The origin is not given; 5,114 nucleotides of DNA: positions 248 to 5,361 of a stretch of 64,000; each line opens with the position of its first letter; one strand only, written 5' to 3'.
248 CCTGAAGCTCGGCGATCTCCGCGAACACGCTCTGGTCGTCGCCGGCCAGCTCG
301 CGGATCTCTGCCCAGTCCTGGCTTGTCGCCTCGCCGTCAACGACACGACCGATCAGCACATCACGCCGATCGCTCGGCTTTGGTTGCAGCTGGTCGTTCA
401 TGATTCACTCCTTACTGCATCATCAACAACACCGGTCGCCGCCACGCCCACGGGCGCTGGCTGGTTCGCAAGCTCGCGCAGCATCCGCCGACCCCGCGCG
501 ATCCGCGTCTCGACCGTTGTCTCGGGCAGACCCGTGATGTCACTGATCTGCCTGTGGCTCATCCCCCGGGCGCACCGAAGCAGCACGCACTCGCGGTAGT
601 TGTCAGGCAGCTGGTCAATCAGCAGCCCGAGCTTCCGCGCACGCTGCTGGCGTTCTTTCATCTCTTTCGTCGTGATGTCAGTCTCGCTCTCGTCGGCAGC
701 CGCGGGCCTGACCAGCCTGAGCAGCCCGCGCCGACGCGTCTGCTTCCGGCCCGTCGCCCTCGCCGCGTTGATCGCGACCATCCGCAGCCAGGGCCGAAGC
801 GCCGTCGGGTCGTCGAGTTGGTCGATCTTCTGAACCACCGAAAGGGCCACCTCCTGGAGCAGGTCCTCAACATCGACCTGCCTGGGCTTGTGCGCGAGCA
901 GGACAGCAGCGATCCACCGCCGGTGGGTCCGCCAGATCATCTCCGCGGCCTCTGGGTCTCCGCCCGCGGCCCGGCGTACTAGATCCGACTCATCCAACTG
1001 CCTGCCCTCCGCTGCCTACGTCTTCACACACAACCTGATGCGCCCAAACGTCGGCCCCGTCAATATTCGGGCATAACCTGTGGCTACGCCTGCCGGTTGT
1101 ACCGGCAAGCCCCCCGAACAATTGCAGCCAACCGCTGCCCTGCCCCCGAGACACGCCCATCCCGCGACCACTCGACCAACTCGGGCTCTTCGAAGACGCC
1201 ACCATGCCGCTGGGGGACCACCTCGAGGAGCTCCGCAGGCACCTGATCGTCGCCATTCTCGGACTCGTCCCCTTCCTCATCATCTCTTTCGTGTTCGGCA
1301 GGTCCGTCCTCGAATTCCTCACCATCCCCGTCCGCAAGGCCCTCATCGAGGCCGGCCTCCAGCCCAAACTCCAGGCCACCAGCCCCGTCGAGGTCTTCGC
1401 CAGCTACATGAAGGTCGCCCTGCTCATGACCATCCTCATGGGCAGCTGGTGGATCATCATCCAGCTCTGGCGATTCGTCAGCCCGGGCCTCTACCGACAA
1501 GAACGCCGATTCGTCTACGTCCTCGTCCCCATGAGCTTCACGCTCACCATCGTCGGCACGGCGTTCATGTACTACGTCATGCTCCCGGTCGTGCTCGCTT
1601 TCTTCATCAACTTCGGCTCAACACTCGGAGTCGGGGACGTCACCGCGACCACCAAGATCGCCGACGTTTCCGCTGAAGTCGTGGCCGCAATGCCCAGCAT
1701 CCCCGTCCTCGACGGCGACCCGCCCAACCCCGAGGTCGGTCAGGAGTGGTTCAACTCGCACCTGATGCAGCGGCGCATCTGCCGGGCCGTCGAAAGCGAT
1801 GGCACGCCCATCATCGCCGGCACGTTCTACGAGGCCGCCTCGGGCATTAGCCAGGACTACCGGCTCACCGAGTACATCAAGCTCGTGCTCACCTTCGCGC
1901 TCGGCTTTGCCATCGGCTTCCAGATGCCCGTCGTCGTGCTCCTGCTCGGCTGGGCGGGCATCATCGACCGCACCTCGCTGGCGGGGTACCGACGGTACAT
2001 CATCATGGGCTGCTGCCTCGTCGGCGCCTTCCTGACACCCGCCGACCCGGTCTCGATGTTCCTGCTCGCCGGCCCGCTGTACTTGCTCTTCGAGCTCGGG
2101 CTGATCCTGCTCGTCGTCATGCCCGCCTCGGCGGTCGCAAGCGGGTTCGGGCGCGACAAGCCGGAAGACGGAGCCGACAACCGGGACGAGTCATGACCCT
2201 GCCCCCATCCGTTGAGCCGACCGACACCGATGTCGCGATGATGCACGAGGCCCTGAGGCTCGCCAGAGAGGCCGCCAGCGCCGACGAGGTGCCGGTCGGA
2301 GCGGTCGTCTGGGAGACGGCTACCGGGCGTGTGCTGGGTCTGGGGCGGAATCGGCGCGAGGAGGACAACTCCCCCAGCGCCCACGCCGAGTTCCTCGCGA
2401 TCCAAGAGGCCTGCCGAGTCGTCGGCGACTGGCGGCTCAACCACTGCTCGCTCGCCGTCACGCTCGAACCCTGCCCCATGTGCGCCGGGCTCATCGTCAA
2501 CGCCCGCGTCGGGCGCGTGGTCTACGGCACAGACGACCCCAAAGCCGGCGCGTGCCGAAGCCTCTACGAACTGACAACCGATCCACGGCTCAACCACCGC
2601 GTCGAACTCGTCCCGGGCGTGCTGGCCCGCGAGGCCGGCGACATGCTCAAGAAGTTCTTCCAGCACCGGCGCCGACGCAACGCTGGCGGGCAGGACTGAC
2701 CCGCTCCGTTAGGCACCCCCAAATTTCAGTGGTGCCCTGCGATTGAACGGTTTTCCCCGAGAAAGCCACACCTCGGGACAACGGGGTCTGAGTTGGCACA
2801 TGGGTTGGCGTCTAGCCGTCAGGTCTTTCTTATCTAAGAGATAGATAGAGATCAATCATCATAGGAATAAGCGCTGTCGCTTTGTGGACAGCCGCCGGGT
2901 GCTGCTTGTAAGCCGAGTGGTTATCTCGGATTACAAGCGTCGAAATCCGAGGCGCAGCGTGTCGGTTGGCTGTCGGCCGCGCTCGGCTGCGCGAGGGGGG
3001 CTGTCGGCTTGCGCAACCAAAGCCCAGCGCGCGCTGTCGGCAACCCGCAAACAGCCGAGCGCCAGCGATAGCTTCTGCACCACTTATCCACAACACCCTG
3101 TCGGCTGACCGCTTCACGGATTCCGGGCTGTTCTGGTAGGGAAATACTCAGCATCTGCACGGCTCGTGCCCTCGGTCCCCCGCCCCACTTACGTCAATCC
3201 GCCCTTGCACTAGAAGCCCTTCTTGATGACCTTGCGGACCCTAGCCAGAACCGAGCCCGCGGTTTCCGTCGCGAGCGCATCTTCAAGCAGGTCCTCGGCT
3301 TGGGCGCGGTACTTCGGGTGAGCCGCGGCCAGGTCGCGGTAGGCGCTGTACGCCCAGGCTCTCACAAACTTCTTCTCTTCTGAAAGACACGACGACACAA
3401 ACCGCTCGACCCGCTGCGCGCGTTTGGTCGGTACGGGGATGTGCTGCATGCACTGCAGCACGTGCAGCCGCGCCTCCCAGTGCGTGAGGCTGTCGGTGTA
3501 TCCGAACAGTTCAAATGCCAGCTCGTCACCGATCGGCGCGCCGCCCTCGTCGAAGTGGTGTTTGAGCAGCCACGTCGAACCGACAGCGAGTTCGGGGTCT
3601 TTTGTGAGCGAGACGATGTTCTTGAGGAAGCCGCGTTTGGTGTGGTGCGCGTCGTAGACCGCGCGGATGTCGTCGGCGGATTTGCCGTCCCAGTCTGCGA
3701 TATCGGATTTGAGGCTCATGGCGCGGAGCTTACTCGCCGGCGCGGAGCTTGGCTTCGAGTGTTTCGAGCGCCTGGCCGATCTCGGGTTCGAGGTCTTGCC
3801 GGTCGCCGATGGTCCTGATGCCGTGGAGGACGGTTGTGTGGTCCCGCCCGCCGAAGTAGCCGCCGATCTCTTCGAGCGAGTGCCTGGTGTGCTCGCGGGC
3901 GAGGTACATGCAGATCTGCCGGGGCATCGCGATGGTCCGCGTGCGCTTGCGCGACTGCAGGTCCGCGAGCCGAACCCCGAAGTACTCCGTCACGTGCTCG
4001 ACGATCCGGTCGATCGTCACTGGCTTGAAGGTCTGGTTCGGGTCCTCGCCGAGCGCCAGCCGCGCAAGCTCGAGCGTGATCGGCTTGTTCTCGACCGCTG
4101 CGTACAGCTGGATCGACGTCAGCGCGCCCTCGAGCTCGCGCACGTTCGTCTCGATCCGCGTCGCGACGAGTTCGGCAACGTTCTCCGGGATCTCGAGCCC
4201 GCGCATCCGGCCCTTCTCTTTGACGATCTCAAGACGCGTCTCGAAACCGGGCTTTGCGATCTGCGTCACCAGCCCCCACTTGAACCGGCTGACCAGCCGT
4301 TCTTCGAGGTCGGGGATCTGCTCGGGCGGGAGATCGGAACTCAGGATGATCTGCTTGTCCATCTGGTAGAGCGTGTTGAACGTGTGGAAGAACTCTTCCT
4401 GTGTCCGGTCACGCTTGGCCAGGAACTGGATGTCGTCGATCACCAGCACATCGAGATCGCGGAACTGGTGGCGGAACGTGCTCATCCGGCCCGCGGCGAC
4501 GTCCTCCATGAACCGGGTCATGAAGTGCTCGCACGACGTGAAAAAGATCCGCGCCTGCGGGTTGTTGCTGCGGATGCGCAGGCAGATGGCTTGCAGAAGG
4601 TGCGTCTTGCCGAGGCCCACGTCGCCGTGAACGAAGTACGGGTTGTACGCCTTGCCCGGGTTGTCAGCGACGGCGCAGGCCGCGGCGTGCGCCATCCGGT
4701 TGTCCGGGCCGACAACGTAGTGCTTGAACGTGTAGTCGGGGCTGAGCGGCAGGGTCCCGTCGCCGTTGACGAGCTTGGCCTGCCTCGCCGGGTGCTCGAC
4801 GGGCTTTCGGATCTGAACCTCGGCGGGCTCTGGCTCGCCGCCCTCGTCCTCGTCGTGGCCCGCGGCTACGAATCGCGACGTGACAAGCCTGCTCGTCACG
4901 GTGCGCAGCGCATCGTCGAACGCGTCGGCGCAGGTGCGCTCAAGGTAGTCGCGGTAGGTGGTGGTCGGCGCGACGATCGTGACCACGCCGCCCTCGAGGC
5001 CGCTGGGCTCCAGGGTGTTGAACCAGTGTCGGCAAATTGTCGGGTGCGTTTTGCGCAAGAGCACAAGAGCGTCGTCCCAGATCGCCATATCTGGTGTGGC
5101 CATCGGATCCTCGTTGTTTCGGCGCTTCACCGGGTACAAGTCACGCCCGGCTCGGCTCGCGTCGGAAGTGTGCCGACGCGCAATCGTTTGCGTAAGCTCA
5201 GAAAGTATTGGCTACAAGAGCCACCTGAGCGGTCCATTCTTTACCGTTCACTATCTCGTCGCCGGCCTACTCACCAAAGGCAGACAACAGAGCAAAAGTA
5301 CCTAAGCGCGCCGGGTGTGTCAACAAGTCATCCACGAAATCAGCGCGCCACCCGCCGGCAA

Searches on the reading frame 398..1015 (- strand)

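Call 66: search_protein_families(library=pfam, proteins=[window:398-1015:-], max_evalue=0.0001)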
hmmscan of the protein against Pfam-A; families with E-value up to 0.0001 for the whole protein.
window:398-1015:- (205 aa): 3 families
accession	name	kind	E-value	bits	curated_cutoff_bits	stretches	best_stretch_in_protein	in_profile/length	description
PF08281.18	Sigma70_r4_2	-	2.7e-15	56.2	25.7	1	128-179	3-54/54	Sigma-70, region 4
PF04542.20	Sigma70_r2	-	1.1e-10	41.6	24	1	28-94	2-70/71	Sigma-70 region 2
PF04545.22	Sigma70_r4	-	4.5e-07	29.7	24.1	1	133-181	2-50/50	Sigma-70, region 4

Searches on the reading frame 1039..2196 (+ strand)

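Call 66: search_protein_families(library=pfam, proteins=[window:1039-2196:+], max_evalue=0.0001)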
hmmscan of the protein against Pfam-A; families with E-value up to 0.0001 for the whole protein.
window:1039-2196:+ (385 aa): 1 family
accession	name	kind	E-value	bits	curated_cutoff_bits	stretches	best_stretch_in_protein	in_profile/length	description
PF00902.23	TatC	-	3.5e-56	190.7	25.1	2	60-208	1-139/208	Sec-independent protein translocase protein (TatC)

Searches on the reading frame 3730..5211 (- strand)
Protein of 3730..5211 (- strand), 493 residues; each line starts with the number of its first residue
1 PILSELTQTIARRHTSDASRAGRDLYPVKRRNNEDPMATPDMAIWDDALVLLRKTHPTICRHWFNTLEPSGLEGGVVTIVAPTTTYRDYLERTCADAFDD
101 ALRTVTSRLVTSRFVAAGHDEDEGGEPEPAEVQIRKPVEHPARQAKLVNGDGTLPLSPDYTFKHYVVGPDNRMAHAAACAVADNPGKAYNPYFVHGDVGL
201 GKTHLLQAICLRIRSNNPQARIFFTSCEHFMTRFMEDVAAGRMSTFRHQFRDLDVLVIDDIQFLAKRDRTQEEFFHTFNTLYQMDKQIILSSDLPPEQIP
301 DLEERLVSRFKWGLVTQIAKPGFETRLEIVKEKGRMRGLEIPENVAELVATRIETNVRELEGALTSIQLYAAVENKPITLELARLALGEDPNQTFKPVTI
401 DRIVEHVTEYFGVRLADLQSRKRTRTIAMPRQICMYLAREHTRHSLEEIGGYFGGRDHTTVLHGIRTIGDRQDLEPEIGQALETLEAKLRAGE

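Call 66: search_protein_families(library=pfam, proteins=[window:3730-5211:-], max_evalue=0.0001)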
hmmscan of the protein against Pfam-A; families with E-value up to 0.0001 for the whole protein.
window:3730-5211:- (493 aa): 5 families
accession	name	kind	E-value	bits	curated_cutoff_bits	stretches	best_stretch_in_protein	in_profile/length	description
PF00308.24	Bac_DnaA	-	1.9e-62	210.6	23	1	156-316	1-161/162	Bacterial DnaA ATPAse domain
PF08299.17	Bac_DnaA_C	-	2.8e-30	104.6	31.5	1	400-468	1-69/69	Bacterial dnaA protein helix-turn-helix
PF01695.23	IstB_IS21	-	1.4e-08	35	24.1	1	194-295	97-195/238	IstB-like ATP binding protein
PF22688.2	Hda_lid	-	4e-06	27.2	27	0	325-380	3-58/65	Hda, lid domain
PF00004.35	AAA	-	6.4e-05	23.9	21.2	0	194-283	3-97/131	ATPase family associated with various cellular activities (AAA)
